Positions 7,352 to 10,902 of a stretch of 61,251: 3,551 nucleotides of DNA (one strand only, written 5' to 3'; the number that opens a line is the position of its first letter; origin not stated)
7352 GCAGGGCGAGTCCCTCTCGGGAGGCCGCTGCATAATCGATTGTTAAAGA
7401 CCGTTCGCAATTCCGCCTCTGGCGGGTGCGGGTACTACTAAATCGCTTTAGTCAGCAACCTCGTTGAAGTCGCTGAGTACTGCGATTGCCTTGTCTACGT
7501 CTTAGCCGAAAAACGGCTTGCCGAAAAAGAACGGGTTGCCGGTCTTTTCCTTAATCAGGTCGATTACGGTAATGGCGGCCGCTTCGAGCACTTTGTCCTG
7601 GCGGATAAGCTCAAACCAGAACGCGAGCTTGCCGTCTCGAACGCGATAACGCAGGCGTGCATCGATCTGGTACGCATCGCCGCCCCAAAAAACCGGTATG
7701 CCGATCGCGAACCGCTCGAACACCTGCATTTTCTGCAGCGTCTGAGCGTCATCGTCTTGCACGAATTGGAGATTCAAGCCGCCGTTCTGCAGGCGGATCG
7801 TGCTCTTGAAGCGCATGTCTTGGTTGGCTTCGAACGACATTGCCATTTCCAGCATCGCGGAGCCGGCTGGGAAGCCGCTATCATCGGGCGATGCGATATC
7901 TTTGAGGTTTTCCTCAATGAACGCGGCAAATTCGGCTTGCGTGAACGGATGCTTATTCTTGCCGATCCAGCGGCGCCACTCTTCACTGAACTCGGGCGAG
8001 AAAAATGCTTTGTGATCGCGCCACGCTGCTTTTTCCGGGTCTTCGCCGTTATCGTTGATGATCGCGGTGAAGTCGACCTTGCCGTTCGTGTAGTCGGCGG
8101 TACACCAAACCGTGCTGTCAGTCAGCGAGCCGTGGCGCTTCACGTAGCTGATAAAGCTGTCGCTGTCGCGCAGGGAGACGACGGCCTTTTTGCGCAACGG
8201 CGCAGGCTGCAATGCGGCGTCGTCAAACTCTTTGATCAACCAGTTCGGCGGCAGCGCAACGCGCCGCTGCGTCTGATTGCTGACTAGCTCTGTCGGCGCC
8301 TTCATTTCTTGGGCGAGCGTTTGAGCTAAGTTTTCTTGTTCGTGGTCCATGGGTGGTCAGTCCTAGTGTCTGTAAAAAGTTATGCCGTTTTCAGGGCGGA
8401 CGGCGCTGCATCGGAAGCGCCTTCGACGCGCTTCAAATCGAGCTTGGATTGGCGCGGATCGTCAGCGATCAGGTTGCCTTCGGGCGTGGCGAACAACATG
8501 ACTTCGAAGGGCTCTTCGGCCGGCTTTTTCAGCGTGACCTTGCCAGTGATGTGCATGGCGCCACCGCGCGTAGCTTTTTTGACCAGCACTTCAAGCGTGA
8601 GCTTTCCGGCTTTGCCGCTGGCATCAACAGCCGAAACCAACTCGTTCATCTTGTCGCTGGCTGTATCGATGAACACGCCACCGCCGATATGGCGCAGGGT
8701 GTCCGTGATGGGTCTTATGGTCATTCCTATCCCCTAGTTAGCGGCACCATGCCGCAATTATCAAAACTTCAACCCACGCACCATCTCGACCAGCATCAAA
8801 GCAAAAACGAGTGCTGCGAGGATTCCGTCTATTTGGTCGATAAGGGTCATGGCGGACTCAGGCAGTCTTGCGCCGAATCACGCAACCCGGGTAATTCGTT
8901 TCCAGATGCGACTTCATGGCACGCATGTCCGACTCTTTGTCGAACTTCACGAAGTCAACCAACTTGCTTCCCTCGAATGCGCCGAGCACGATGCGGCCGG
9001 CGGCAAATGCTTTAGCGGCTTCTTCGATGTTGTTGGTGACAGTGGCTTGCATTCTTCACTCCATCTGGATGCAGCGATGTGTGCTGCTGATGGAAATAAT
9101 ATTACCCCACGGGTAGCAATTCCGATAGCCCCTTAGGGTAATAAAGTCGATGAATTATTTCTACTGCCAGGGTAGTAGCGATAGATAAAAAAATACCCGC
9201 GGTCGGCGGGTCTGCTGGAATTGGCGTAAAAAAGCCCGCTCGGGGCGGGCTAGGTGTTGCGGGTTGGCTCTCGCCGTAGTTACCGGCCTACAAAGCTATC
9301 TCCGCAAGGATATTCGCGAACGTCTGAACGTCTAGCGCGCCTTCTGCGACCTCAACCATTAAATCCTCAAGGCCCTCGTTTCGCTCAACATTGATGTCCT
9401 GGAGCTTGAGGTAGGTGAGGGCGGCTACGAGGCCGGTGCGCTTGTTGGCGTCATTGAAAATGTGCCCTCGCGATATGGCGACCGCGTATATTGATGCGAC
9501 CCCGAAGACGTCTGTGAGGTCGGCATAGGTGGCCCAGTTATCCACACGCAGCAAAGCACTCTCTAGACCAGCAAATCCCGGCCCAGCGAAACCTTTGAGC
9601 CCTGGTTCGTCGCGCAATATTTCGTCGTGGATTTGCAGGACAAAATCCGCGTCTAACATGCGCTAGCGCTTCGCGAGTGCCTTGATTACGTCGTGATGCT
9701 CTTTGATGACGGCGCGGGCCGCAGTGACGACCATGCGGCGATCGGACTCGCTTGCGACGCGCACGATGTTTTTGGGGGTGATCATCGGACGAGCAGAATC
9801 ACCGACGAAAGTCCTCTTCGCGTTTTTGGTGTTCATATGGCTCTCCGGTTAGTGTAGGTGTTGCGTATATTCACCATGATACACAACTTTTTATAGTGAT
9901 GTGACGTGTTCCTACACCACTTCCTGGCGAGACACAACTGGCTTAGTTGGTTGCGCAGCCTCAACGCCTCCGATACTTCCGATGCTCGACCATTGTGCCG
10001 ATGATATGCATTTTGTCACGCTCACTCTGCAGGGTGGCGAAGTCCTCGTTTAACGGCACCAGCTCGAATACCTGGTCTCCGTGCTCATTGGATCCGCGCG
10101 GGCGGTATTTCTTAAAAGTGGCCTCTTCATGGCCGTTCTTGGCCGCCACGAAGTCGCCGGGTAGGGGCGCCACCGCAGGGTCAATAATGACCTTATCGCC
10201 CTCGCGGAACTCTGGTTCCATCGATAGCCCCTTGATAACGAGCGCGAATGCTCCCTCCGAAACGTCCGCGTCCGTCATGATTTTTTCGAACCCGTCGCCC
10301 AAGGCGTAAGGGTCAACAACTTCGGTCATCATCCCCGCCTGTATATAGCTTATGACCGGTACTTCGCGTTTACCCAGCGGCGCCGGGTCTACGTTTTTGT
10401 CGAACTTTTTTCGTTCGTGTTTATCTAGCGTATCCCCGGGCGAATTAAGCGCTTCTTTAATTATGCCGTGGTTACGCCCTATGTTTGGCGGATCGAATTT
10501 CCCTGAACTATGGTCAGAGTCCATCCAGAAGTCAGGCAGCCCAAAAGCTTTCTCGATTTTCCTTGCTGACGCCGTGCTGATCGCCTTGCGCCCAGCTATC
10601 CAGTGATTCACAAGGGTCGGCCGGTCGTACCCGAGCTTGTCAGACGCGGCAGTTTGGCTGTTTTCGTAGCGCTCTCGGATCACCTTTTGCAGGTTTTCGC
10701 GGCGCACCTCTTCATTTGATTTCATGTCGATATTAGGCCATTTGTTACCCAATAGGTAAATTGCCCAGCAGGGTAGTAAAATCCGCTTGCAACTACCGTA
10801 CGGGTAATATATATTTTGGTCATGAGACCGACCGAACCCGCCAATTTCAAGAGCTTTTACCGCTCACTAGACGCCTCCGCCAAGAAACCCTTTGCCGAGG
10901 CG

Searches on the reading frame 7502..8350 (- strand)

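Call 109: search_protein_families(library=pfam, proteins=[window:7502-8350:-], max_evalue=0.001)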
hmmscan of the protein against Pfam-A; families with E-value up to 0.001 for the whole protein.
window:7502-8350:- (282 aa): 1 family
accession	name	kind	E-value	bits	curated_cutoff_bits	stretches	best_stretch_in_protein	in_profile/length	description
PF10065.14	DUF2303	-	1.5e-66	224.9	26.6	1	4-279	3-269/269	Uncharacterized conserved protein (DUF2303)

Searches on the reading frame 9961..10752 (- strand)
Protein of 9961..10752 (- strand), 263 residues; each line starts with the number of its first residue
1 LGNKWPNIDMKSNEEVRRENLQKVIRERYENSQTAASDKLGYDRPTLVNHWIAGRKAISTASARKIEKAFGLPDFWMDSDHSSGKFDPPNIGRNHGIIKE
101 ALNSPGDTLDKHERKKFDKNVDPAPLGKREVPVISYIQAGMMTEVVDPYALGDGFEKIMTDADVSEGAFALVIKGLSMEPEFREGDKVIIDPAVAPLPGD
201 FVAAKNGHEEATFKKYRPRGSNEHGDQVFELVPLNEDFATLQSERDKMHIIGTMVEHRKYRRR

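Call 109: search_protein_families(library=pfam, proteins=[window:9961-10752:-], max_evalue=0.001)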
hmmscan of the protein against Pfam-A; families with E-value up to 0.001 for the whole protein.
window:9961-10752:- (263 aa): 2 families
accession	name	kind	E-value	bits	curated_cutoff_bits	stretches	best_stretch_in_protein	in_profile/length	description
PF00717.28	Peptidase_S24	-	6e-17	61.9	23.3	1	132-255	1-116/116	Peptidase S24-like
PF01381.28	HTH_3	-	0.00026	21.4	23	1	25-73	4-51/55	Helix-turn-helix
